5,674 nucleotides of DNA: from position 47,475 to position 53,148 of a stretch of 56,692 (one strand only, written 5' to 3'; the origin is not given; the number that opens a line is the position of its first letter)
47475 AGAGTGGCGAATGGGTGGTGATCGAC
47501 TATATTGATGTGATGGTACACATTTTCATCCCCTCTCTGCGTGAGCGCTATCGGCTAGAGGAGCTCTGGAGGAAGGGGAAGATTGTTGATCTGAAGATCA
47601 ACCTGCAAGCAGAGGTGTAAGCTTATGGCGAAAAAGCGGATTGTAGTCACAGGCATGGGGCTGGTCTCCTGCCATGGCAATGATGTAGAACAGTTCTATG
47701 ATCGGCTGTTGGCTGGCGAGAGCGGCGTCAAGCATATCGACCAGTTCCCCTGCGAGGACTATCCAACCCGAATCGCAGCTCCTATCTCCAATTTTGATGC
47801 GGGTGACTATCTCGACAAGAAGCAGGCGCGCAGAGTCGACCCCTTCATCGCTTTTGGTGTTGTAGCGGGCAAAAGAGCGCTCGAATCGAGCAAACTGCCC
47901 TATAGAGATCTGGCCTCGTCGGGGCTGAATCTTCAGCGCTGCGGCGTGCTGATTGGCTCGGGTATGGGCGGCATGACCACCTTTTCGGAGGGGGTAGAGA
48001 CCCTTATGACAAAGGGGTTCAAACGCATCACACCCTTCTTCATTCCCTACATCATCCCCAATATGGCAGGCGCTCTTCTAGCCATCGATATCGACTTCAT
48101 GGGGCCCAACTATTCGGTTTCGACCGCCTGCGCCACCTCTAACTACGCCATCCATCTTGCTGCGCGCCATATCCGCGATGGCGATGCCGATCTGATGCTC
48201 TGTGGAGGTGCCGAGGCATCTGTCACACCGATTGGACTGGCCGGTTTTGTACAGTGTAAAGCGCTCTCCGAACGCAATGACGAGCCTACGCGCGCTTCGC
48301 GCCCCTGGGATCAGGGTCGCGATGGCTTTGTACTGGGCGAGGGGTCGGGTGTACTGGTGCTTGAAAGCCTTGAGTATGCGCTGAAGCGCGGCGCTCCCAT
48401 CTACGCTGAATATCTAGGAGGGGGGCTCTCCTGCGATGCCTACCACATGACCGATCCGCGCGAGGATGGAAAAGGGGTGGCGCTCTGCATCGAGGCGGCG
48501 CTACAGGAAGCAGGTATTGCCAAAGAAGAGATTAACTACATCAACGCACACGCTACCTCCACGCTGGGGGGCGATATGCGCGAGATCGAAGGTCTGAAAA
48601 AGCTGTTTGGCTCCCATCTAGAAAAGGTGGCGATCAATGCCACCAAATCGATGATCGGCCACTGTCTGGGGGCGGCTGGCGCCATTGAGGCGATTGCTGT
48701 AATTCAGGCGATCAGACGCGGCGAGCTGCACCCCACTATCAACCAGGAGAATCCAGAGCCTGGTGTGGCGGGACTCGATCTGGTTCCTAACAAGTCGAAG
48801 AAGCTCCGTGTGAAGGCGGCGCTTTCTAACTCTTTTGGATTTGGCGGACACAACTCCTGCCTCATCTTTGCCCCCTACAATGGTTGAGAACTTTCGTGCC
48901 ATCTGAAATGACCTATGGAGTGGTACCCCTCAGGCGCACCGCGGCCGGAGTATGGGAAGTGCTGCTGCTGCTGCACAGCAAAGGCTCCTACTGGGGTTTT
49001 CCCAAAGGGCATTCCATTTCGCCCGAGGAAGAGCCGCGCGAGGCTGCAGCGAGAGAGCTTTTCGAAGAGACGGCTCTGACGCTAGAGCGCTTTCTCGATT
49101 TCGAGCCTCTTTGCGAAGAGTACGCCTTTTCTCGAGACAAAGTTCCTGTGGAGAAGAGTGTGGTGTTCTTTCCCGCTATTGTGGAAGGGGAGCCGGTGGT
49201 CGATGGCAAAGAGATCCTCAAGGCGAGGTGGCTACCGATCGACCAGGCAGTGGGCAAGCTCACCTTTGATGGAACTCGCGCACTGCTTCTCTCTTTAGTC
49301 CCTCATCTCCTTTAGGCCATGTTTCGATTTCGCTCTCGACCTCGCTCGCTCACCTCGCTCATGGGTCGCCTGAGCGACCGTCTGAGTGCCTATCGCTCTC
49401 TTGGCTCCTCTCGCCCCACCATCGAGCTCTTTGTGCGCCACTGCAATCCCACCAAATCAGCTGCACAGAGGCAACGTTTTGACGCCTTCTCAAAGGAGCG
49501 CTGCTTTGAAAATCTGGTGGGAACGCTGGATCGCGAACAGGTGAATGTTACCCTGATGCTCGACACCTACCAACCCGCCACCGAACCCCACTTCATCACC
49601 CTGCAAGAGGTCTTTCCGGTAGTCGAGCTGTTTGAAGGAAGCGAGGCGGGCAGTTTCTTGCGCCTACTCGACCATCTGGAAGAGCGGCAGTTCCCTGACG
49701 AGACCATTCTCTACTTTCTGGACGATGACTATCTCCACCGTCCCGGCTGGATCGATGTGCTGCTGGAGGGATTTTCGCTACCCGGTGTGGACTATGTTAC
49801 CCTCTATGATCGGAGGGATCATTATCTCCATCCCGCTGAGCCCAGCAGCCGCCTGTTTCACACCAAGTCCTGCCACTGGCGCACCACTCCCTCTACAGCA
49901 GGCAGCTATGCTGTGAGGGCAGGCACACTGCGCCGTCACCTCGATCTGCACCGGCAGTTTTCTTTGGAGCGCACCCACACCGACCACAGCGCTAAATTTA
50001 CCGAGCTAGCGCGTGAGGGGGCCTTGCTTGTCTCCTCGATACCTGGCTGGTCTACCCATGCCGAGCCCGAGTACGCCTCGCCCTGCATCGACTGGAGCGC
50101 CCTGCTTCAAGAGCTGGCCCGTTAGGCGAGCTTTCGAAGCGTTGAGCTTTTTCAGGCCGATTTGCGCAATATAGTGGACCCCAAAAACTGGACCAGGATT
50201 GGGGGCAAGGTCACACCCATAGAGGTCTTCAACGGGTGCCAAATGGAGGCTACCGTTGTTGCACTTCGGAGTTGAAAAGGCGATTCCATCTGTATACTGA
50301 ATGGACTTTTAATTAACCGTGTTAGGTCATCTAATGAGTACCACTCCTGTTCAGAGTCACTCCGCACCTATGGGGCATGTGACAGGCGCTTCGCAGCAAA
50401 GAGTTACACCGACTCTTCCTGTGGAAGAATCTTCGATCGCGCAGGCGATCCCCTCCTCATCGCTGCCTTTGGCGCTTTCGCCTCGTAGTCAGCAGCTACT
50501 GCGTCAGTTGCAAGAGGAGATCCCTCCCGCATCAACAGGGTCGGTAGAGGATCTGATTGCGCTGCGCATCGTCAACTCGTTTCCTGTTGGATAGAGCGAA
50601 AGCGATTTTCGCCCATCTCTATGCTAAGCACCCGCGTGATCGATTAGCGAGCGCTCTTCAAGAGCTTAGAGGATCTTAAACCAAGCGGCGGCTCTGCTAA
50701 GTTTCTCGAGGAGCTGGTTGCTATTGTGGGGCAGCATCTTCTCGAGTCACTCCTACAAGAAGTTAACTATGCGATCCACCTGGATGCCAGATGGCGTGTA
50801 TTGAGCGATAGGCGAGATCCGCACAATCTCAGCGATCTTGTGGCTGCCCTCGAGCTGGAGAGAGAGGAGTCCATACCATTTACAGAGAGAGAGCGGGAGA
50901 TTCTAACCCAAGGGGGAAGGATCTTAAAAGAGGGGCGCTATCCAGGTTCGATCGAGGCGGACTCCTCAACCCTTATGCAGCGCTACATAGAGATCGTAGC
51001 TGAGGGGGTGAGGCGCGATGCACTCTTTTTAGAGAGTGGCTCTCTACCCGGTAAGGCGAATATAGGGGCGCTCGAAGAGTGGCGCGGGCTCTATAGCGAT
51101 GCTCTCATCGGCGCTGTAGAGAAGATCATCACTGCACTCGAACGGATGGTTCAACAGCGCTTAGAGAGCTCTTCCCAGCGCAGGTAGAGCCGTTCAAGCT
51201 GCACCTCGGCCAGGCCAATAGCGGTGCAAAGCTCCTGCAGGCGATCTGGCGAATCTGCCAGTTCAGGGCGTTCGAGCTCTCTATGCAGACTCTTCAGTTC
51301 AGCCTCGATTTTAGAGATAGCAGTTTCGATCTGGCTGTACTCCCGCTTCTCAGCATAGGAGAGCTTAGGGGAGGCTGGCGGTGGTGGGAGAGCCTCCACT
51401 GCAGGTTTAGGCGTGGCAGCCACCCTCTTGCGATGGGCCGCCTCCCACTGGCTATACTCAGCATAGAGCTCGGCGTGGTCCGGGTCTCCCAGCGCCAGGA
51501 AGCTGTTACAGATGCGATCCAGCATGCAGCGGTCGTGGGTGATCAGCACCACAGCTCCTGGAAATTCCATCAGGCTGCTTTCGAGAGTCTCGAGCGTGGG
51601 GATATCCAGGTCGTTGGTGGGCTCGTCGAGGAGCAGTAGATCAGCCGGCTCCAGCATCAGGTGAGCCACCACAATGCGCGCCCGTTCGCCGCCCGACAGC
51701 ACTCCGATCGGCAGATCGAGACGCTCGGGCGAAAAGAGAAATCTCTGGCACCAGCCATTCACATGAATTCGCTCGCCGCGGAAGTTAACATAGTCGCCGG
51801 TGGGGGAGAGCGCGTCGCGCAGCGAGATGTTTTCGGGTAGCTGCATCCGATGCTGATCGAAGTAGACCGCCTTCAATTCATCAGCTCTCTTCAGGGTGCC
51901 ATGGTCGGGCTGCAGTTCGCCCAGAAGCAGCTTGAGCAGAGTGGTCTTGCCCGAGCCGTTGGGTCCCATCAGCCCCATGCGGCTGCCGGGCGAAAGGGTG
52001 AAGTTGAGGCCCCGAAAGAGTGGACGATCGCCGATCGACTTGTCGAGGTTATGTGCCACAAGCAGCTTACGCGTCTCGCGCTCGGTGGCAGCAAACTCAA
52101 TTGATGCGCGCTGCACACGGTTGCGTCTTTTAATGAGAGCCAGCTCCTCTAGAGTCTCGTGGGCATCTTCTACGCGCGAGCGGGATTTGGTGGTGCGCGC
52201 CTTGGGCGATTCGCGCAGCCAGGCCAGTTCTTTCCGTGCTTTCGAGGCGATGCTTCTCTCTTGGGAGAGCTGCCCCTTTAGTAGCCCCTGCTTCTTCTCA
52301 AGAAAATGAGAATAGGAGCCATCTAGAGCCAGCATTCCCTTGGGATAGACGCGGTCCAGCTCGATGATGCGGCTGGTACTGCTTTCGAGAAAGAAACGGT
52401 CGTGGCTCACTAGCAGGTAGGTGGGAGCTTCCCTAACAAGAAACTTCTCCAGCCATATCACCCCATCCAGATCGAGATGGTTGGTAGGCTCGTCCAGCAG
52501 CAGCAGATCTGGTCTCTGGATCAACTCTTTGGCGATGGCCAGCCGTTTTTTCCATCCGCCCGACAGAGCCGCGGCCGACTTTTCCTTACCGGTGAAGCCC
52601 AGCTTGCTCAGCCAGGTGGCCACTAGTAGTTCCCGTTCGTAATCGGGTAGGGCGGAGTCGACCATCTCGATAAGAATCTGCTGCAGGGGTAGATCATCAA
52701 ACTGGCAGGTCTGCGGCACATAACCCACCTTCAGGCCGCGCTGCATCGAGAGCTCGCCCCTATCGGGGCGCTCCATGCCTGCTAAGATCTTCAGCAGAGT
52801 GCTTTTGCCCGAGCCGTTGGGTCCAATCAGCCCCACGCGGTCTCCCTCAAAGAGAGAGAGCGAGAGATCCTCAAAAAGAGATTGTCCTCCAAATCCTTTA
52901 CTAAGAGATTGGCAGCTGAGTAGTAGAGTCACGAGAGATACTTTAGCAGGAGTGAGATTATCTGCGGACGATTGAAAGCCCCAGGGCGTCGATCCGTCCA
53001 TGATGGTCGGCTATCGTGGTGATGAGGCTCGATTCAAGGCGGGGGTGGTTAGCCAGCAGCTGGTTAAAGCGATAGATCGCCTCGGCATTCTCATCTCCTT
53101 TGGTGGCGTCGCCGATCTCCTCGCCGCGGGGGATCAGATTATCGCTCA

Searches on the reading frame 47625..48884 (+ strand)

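Call 30: search_protein_families(library=pfam, proteins=[window:47625-48884:+], max_evalue=0.001)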
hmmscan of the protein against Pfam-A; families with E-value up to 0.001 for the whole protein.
window:47625-48884:+ (420 aa): 4 families
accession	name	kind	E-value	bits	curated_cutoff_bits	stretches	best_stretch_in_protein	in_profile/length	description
PF00109.32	ketoacyl-synt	-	1.4e-58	198.9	20.8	1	4-250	2-250/252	Beta-ketoacyl synthase, N-terminal domain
PF02801.28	Ketoacyl-synt_C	-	2.2e-35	121.7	20.8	1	260-374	1-118/119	Beta-ketoacyl synthase, C-terminal domain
PF00108.29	Thiolase_N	-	3.7e-05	23.7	26.4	1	151-198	67-114/260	Thiolase, N-terminal domain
PF02803.24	Thiolase_C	-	0.00077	19.5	27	0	277-365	16-99/123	Thiolase, C-terminal domain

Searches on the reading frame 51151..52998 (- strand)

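Call 30: search_protein_families(library=pfam, proteins=[window:51151-52998:-], max_evalue=0.001)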
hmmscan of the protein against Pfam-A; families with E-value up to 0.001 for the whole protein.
window:51151-52998:- (615 aa): 20 families
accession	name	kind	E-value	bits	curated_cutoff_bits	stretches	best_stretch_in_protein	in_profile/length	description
PF00005.33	ABC_tran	-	8.4e-54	182.3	25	2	43-173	2-137/137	ABC transporter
PF13304.12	AAA_21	-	5.1e-18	66.6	27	1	56-78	3-25/304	AAA domain, putative AbiEii toxin, Type IV TA system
PF16326.10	ABC_tran_CTD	-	6.7e-16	58.7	32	1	545-612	1-68/69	ABC transporter C-terminal domain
PF02463.25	SMC_N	-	1.3e-08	35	40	0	51-70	23-42/220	RecF/RecN/SMC N terminal domain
PF13555.12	AAA_29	-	1.8e-07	31.2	27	0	54-69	24-39/61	P-loop containing region of AAA domain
PF05729.18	NACHT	-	8.8e-07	29.3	26.7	0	342-405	4-66/167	NACHT domain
PF13401.12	AAA_22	-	4.8e-06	27.4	27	0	343-365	10-32/130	AAA domain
PF13476.12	AAA_23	-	9.9e-06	26.8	27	0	56-72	23-39/201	AAA domain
PF13671.12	AAA_33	-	2e-05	25.3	27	0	343-366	4-25/143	AAA domain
PF13191.12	AAA_16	-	2.6e-05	25.2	32.6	0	55-123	27-85/167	AAA ATPase domain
PF13175.12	AAA_15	-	2.7e-05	24.4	32.1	0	57-73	28-44/374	AAA ATPase domain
PF00004.35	AAA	-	3.4e-05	24.7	21.2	0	342-365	2-25/131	ATPase family associated with various cellular activities (AAA)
PF24389.1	ORC-CDC6-like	-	3.6e-05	23.2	27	0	341-363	35-57/571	ORC-CDC6-like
PF13521.12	AAA_28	-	5.3e-05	23.9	27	0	54-75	1-22/164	AAA domain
PF03193.22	RsgA_GTPase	-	9e-05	22.8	30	0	50-85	104-139/174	RsgA GTPase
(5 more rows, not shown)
